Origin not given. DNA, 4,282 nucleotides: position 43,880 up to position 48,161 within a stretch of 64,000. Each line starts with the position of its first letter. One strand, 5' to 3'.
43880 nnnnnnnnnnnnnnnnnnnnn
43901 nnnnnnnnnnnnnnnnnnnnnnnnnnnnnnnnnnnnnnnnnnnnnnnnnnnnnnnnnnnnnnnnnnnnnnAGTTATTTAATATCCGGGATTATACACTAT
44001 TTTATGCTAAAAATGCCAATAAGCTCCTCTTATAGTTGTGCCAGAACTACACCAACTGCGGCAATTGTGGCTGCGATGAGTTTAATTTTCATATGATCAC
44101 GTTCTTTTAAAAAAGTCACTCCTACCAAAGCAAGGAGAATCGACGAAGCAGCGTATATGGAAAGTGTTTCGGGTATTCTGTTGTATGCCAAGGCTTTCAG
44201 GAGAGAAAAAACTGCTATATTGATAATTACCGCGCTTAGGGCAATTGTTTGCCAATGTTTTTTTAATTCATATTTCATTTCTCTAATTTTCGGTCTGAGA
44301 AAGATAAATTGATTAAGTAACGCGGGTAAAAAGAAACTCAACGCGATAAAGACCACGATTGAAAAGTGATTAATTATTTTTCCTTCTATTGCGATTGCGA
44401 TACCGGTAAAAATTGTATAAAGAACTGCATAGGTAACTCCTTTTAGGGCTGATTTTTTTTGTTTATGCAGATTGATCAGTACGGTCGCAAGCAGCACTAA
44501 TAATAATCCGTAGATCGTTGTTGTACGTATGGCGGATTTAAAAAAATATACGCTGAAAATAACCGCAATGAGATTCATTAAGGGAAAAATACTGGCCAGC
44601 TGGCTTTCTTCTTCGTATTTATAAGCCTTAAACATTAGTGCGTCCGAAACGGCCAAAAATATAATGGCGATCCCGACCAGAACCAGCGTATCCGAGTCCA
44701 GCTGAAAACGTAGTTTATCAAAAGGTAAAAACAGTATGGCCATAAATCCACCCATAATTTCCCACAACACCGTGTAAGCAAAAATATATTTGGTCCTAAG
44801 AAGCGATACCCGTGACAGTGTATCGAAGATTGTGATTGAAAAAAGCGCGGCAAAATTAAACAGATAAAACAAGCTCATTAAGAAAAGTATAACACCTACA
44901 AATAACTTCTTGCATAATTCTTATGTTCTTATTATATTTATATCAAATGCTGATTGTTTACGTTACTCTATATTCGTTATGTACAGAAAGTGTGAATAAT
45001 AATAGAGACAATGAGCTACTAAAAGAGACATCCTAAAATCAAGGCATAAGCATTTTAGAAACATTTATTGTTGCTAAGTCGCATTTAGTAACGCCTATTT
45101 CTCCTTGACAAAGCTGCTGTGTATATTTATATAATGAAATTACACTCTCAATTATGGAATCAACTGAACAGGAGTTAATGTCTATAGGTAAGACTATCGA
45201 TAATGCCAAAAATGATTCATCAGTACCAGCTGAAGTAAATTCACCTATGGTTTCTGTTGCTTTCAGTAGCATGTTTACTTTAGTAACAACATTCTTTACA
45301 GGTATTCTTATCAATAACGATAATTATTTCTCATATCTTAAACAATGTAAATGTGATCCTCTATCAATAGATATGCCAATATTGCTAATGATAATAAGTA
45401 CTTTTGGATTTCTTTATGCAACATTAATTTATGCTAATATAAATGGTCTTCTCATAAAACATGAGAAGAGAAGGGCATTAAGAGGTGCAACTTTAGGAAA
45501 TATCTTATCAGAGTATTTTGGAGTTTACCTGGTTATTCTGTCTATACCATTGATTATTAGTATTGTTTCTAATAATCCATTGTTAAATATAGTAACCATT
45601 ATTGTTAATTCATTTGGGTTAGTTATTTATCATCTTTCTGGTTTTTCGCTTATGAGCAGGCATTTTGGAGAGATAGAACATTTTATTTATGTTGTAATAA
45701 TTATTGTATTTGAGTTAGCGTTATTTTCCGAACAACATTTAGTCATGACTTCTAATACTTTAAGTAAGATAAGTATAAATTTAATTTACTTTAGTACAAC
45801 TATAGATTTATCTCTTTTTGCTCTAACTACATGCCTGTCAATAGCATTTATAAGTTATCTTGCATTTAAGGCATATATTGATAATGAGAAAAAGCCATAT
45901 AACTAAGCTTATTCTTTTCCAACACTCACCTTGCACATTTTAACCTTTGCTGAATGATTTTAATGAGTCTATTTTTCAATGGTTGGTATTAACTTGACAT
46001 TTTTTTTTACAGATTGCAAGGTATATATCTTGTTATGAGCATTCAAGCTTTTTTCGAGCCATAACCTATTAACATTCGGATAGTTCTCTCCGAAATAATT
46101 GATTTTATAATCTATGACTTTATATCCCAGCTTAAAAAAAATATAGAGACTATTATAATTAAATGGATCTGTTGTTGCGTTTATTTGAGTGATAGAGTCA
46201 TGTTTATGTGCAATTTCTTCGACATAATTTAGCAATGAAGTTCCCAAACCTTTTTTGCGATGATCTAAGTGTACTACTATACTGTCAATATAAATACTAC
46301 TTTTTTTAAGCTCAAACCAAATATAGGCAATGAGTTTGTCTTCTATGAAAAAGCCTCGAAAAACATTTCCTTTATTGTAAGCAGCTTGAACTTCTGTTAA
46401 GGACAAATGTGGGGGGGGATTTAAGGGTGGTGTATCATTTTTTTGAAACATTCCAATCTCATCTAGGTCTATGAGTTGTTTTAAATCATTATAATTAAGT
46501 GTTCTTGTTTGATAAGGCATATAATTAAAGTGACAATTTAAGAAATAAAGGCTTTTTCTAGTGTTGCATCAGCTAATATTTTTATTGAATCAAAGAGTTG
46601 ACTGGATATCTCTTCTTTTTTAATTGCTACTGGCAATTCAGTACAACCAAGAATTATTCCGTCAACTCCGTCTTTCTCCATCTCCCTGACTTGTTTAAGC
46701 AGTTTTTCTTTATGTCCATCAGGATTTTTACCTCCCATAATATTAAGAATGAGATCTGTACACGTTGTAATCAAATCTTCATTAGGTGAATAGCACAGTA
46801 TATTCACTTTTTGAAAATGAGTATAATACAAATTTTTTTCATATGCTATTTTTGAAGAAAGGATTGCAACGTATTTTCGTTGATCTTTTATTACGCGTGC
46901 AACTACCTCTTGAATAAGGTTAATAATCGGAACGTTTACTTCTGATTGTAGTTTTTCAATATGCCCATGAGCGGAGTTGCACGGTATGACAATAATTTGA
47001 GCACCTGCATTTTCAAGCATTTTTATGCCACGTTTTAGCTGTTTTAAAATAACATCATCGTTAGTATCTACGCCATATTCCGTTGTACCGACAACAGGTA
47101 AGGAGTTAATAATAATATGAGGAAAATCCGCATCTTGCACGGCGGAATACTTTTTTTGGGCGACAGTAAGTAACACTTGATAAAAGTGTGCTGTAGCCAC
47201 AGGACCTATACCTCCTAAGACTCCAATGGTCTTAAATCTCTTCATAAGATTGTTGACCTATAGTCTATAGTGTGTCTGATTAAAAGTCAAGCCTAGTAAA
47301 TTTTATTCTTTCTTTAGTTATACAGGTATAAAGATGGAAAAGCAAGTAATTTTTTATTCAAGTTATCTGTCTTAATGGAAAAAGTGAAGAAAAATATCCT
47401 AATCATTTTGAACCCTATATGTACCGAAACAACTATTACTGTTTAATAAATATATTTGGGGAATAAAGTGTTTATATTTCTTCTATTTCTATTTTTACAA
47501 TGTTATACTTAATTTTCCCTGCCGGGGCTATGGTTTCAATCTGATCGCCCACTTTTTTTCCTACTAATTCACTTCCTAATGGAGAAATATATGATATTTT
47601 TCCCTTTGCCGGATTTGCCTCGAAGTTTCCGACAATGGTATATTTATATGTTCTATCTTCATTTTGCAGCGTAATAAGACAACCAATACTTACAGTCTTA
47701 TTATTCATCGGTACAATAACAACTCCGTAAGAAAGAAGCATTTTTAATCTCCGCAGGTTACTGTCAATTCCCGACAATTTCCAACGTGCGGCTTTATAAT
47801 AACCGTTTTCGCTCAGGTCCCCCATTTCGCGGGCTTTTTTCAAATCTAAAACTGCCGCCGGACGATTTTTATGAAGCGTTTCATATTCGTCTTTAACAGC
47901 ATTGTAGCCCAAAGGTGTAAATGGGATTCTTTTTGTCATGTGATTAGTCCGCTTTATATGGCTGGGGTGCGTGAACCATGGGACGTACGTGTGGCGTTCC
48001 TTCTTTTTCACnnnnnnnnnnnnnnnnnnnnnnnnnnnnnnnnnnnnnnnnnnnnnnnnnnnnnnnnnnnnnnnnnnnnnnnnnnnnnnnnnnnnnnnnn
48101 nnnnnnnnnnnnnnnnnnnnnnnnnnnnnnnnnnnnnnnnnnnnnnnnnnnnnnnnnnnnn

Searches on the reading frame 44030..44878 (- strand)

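Call 27: search_protein_families(library=pfam, proteins=[window:44030-44878:-], max_evalue=0.001)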
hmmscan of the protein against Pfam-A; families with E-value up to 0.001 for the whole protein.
window:44030-44878:- (282 aa): 1 family
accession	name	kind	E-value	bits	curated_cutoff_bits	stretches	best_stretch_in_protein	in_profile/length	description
PF00892.27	EamA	-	1.5e-12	48.4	28.2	2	6-136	5-134/135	EamA-like transporter family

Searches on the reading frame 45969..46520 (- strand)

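Call 27: search_protein_families(library=pfam, proteins=[window:45969-46520:-], max_evalue=0.001)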
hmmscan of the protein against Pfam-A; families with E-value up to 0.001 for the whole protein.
window:45969-46520:- (183 aa): 4 families
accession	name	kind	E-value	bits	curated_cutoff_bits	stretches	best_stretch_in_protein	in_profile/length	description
PF00583.31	Acetyltransf_1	-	8.8e-11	42.6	20.7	1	48-133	27-116/116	Acetyltransferase (GNAT) family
PF13508.13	Acetyltransf_7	-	1.9e-07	31.8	27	1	59-134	8-83/84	Acetyltransferase (GNAT) domain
PF13673.13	Acetyltransf_10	-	3.8e-07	30.6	23.6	1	49-137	28-111/128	Acetyltransferase (GNAT) domain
PF08445.16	FR47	-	6.6e-05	23.3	22.1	1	56-137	3-81/86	FR47-like protein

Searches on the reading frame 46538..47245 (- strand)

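Call 27: search_protein_families(library=pfam, proteins=[window:46538-47245:-], max_evalue=0.001)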
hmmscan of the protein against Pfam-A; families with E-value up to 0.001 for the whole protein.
window:46538-47245:- (235 aa): 2 families
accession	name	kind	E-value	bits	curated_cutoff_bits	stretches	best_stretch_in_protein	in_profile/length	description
PF01177.27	Asp_Glu_race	-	3e-32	112.6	31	1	10-227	1-210/211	Asp/Glu/Hydantoin racemase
PF07302.16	AroM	-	6.6e-05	22.9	23.8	0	62-124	67-127/219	AroM protein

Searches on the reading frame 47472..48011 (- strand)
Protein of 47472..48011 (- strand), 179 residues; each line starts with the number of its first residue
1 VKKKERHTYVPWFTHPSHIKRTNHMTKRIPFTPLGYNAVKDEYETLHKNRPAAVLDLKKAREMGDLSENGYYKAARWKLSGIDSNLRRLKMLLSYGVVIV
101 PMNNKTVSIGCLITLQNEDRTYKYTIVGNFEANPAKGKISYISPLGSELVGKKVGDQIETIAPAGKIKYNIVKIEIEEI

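Call 29: search_protein_families(library=pfam, proteins=[window:47472-48011:-], max_evalue=0.001)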
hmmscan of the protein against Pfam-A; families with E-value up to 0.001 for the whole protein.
window:47472-48011:- (179 aa): 2 families
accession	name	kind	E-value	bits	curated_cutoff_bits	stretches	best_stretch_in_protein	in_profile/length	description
PF01272.25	GreA_GreB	-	1.1e-24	86.7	26.9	1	103-175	2-76/77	Transcription elongation factor, GreA/GreB, C-term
PF03449.20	GreA_GreB_N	-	1.9e-14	54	24.5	1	29-94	1-67/71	Transcription elongation factor, N-terminal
